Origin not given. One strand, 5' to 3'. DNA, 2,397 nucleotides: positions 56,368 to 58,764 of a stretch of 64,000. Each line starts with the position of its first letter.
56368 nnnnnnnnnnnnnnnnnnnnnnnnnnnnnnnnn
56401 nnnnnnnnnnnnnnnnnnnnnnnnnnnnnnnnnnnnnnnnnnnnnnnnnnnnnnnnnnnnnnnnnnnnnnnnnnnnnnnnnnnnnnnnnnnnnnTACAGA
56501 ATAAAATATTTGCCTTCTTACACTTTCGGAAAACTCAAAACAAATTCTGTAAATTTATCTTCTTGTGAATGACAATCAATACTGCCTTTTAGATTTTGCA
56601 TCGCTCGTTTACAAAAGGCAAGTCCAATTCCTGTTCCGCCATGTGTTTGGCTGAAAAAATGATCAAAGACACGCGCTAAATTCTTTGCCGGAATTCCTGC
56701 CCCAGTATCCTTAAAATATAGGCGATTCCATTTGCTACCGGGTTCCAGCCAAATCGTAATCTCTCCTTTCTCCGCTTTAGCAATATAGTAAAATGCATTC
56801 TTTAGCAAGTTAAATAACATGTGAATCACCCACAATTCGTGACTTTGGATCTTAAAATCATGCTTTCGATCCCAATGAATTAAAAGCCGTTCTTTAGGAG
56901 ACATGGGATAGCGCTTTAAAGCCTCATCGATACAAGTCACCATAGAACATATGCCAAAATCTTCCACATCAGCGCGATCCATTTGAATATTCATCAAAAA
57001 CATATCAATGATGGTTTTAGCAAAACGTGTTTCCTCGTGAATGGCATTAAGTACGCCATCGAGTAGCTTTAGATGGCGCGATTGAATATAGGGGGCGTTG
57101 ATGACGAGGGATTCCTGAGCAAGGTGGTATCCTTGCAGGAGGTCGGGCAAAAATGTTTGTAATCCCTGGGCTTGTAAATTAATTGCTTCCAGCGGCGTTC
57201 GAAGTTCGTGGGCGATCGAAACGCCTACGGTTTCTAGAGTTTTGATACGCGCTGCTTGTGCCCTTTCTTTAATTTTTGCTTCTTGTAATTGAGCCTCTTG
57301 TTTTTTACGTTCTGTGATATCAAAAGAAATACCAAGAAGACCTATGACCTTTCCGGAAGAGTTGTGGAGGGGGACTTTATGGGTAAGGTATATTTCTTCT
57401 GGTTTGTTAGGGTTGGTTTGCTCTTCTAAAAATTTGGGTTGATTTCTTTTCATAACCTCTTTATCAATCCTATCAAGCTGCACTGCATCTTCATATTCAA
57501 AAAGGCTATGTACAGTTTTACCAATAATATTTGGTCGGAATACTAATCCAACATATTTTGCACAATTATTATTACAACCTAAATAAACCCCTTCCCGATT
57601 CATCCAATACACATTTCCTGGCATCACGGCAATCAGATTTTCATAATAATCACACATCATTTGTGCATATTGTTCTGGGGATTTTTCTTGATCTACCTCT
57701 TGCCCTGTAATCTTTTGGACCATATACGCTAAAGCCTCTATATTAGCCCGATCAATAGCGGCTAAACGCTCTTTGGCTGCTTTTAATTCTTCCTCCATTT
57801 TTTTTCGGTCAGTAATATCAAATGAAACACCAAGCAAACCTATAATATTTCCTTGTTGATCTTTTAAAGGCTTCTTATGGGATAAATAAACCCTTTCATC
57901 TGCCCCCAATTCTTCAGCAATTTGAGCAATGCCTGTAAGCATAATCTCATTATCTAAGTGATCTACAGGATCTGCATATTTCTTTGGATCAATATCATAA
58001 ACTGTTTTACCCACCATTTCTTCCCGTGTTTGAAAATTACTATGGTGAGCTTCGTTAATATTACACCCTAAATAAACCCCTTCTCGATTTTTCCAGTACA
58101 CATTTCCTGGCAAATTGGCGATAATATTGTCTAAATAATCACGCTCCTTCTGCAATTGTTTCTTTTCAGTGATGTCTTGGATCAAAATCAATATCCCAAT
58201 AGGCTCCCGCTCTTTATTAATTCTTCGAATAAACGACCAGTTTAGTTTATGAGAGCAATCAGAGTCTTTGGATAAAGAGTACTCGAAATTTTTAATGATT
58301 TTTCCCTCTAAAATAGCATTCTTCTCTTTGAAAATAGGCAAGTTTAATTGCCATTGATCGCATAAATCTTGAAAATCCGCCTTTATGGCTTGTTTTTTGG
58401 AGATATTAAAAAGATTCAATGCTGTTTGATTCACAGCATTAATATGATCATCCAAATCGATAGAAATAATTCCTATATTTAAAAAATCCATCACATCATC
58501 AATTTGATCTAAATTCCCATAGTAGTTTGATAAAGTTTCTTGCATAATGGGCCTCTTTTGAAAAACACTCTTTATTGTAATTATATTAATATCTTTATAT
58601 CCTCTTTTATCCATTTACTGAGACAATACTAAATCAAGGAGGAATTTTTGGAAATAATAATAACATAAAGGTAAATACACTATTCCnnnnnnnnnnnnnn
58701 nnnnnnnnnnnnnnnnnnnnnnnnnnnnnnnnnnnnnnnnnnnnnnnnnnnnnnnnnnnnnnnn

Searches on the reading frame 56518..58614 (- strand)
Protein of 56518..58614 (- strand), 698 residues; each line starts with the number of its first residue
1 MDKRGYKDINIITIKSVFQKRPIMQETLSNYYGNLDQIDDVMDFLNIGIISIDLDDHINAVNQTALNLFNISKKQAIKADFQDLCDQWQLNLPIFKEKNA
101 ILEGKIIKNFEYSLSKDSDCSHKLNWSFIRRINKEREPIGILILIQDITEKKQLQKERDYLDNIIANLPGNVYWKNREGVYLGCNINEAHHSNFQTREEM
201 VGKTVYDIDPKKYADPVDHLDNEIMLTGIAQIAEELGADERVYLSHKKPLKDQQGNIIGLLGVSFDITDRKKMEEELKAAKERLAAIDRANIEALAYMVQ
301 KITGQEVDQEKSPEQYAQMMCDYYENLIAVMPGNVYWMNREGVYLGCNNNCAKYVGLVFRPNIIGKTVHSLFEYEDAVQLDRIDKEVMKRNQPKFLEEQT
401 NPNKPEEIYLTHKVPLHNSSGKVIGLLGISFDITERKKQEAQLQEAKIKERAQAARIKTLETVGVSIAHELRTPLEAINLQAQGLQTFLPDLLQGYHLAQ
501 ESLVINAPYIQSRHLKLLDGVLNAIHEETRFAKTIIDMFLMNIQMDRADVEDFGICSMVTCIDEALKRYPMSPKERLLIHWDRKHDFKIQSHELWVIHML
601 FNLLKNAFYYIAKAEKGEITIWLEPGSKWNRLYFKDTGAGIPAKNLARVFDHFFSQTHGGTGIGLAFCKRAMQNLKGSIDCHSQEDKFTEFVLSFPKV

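Call 12: search_protein_families(library=pfam, proteins=[window:56518-58614:-], max_evalue=0.001)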
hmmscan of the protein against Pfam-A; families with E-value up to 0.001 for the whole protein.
window:56518-58614:- (698 aa): 8 families
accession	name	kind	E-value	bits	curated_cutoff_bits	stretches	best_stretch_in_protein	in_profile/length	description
PF08448.16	PAS_4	-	1.5e-36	125.4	23.1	2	332-437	5-109/110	PAS fold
PF02518.31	HATPase_c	-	7.2e-20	71.9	26.4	1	593-697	3-109/111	Histidine kinase-, DNA gyrase B-, and HSP90-like ATPase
PF13426.13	PAS_9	-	1.7e-13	51.1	27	1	340-435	9-103/103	PAS domain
PF13596.12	PAS_10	-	8.2e-08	33.3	22.1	0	187-268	25-106/106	PAS domain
PF17201.10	Cache_3-Cache_2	-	3.3e-07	30.3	27.7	0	408-495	159-248/299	Cache 3/Cache 2 fusion domain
PF00989.32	PAS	-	9.4e-07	29.3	22.6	0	45-81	10-46/113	PAS fold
PF08348.17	PAS_6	-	7.7e-05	23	27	0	239-274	78-113/115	YheO-like PAS domain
PF17202.10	sCache_3_3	-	0.00011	22.9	28.8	0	242-273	72-103/107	Single cache domain 3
